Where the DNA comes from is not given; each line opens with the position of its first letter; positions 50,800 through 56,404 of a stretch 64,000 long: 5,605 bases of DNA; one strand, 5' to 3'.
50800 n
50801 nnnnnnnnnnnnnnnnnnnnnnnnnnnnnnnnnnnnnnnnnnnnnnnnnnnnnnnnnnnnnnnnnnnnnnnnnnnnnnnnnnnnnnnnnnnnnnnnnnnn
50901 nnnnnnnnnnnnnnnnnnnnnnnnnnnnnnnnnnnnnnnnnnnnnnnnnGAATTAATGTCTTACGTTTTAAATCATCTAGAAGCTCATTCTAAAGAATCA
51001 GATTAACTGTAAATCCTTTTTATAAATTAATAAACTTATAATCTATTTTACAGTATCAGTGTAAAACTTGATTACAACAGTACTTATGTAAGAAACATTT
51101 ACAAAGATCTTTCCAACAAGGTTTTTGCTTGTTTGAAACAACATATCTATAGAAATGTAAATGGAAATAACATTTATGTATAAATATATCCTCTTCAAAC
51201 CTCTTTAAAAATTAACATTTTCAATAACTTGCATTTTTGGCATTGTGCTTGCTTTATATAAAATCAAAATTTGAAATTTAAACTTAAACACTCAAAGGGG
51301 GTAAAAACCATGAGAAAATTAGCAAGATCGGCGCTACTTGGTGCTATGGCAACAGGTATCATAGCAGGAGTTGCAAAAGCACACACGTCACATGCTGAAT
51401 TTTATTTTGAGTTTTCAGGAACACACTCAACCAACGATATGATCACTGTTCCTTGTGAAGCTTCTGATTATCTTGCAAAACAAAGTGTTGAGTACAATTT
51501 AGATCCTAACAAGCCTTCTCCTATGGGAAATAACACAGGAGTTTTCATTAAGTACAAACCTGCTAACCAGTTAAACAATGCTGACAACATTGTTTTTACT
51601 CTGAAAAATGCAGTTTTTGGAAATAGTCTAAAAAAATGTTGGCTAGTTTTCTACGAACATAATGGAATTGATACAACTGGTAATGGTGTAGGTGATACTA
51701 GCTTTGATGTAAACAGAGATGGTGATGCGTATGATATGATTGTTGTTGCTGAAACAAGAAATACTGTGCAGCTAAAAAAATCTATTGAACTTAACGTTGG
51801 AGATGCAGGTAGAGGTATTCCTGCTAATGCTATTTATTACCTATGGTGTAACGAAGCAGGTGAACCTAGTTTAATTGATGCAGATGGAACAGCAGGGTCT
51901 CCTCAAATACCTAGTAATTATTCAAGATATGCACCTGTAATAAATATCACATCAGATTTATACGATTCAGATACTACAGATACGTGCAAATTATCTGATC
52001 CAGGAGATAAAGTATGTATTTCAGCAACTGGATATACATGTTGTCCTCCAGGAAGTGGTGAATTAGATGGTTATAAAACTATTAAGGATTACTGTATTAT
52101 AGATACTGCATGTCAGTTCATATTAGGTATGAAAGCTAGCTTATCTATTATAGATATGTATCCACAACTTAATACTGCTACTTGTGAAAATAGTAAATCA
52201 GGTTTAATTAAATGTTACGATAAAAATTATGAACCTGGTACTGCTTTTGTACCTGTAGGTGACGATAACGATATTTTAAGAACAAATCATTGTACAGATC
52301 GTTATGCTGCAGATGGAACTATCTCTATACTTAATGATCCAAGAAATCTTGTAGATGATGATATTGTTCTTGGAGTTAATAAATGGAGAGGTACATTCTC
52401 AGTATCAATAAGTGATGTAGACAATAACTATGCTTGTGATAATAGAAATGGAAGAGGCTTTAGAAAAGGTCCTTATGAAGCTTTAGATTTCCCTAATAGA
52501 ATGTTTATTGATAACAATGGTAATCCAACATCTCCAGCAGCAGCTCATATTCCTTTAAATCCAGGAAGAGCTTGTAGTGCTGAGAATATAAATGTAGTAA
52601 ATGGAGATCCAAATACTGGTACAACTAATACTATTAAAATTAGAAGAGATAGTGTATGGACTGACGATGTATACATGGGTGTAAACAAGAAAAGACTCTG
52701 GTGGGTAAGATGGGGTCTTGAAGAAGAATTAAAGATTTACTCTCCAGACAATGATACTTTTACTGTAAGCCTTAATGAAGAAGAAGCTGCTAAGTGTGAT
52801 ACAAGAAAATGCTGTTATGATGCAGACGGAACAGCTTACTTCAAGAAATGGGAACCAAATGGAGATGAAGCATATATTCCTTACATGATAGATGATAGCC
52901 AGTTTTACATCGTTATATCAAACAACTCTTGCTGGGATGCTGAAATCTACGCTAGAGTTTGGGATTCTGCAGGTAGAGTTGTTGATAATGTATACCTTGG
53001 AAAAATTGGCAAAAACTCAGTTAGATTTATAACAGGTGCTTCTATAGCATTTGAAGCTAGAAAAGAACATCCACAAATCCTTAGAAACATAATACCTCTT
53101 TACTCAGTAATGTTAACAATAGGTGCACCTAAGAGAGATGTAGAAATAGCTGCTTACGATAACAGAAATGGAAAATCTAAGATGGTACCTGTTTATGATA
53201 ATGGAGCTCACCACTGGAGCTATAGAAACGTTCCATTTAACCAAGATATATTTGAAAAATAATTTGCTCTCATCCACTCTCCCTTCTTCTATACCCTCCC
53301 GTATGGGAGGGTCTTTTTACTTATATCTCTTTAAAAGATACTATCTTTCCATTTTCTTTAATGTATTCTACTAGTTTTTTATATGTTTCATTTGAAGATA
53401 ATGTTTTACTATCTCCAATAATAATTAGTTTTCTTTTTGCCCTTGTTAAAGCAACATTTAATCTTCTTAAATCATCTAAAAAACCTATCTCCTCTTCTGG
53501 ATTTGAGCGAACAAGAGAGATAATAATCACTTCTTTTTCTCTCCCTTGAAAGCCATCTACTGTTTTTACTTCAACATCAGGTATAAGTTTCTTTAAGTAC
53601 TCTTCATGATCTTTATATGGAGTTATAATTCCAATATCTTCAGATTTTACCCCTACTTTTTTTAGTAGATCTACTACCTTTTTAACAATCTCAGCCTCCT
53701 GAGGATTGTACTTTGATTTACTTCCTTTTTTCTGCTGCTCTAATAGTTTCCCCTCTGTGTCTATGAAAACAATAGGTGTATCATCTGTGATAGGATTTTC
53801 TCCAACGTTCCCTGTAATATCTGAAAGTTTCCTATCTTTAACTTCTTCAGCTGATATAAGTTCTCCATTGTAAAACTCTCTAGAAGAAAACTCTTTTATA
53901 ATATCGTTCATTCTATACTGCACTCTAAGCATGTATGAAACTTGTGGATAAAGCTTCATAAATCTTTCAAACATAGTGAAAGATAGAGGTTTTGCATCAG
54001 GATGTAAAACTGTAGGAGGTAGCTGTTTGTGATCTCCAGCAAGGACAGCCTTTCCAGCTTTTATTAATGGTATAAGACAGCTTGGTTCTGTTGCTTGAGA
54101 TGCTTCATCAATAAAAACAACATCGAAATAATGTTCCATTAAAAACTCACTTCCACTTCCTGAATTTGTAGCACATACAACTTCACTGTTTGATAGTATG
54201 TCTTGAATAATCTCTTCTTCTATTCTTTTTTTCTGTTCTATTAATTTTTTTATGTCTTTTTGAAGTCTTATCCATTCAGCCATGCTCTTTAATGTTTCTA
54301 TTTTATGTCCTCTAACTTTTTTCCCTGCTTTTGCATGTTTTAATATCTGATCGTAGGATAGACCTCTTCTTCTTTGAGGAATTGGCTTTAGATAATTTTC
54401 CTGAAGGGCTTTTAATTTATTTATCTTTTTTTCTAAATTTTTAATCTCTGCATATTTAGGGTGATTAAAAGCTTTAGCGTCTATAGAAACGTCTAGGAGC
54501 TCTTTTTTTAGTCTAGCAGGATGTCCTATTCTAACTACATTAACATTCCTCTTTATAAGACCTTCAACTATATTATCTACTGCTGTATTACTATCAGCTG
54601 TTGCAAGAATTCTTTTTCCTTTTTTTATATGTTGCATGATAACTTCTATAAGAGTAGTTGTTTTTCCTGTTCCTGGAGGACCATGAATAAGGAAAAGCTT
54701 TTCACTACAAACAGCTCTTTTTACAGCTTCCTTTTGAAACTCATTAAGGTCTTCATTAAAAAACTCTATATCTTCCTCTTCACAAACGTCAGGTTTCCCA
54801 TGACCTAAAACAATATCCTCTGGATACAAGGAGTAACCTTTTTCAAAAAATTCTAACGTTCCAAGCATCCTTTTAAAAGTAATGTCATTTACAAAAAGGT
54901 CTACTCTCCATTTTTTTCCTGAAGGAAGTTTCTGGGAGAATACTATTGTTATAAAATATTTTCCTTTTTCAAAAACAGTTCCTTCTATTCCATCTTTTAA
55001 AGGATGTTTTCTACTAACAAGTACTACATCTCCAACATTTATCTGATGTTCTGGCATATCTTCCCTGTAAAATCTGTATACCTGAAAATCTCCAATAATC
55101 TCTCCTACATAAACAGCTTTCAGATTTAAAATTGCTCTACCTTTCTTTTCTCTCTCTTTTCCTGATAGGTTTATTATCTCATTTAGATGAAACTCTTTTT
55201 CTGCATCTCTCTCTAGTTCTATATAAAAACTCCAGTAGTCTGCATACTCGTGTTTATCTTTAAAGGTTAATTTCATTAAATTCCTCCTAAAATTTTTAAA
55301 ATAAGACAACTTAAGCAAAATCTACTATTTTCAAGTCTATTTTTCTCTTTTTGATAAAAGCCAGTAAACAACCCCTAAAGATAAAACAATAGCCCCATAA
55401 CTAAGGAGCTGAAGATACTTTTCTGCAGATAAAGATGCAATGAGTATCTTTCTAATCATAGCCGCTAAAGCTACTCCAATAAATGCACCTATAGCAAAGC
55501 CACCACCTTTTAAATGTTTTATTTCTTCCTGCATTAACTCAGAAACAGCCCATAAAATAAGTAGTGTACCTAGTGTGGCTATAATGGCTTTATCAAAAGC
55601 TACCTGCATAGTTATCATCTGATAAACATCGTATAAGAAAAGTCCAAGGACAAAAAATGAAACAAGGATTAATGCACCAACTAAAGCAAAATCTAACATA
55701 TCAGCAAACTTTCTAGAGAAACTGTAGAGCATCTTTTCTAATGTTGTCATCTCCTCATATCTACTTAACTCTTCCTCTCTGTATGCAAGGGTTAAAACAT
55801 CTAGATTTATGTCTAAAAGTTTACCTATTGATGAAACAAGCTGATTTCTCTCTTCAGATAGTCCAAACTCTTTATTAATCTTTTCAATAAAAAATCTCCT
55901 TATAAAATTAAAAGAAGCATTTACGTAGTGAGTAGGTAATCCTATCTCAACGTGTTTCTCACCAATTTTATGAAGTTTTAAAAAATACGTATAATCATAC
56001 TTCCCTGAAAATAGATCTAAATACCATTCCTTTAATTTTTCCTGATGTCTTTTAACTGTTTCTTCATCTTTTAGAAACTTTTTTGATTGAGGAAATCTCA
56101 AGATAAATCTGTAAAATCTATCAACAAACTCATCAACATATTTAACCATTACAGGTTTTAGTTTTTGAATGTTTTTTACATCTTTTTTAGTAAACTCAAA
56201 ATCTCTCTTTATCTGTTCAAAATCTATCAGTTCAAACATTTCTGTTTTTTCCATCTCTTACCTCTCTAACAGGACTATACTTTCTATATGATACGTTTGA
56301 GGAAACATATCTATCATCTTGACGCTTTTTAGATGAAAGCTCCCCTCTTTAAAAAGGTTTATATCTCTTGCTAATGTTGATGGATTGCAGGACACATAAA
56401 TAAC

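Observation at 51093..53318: Sigma-54 promoter driving an orphan secreted protein with 18 cysteines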

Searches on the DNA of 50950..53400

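Call 99: search_rna_families(source=window, start=50950, end=53400, threshold=evalue, max_evalue=1)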
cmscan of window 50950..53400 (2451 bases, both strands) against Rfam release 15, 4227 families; matches with E-value up to 1: 2.
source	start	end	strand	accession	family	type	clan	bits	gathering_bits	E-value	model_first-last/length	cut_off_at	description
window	51020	51132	+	RF02449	ncr1015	Gene; sRNA;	-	26.6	60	0.57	1-121/121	no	Bacillus sRNA ncr1015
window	51121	51155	+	RF01335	CRISPR-DR22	Gene; CRISPR;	-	21.5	50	0.25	1-36/36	no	CRISPR RNA direct repeat element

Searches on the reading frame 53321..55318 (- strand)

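Call 6: search_protein_families(library=pfam, proteins=[window:53321-55318:-], max_evalue=0.01)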
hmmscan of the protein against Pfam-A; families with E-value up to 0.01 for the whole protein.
window:53321-55318:- (665 aa): 18 families
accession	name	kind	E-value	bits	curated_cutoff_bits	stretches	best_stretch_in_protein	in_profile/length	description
PF13086.12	AAA_11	-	2.4e-65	221.3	27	1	191-438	2-255/257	AAA domain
PF13087.12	AAA_12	-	1.3e-62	211.3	27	1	447-638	3-195/195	AAA domain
PF13604.12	AAA_30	-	1.1e-13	51.8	27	1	191-253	2-65/191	AAA domain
PF13245.12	AAA_19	-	1.1e-11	45.5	25.1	1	195-435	1-131/134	AAA domain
PF01443.25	Viral_helicase1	-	2.4e-09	37.8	21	1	563-634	160-227/228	Viral superfamily 1 RNA helicase core domain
PF00580.27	UvrD-helicase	-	3.1e-06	27.5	23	1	191-412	1-226/271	UvrD/REP helicase N-terminal domain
PF04851.21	ResIII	-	9.2e-05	22.9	22.5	1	190-252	3-71/164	Type III restriction enzyme, res subunit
PF20720.3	nSTAND3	-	0.0001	22.5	27.2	1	199-246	10-56/155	Novel STAND NTPase 3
PF25199.1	nSTAND_NTPase5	-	0.00013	22.3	34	1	205-254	40-90/145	Novel STAND NTPase 5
PF00270.35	DEAD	-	0.00018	21.7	26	1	193-259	2-70/167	DEAD/DEAH box helicase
PF00437.27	T2SSE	-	0.00049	19.3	24.9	1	190-242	125-178/370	Type II/IV secretion system protein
PF13191.12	AAA_16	-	0.00078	20.4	32.6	1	207-244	25-63/167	AAA ATPase domain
PF13401.12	AAA_22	-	0.00084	20.1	27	0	206-252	5-52/130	AAA domain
PF05127.21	NAT10_TcmA_helicase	-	0.003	17.9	22.7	0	211-266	2-57/176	RNA cytidine acetyltransferase NAT10/TcmA, helicase domain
PF05970.20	PIF1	-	0.0036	17.3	25.9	0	194-255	5-71/223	PIF1-like helicase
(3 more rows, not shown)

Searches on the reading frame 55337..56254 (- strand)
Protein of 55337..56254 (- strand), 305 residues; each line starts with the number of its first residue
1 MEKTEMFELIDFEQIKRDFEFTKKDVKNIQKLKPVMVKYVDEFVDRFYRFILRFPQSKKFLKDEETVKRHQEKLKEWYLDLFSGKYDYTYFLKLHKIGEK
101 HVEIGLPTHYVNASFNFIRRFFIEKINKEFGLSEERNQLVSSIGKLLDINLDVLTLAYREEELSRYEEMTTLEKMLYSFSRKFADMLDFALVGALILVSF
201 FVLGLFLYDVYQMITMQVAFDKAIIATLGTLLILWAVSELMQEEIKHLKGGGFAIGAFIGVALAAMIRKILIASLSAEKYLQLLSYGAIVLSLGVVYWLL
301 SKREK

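Call 6: search_protein_families(library=pfam, proteins=[window:55337-56254:-], max_evalue=0.01)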
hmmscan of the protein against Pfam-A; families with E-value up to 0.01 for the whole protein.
window:55337-56254:- (305 aa): 3 families
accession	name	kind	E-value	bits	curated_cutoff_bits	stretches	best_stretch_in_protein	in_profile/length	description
PF11563.14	Protoglobin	-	2.9e-30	105.8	25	1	12-162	5-156/158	Protoglobin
PF06146.17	PsiE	-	4.4e-21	75.8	23.9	1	190-304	5-121/122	Phosphate-starvation-inducible E family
PF14880.11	COX14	-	0.0025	18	25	1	175-215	1-41/59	Cytochrome oxidase c assembly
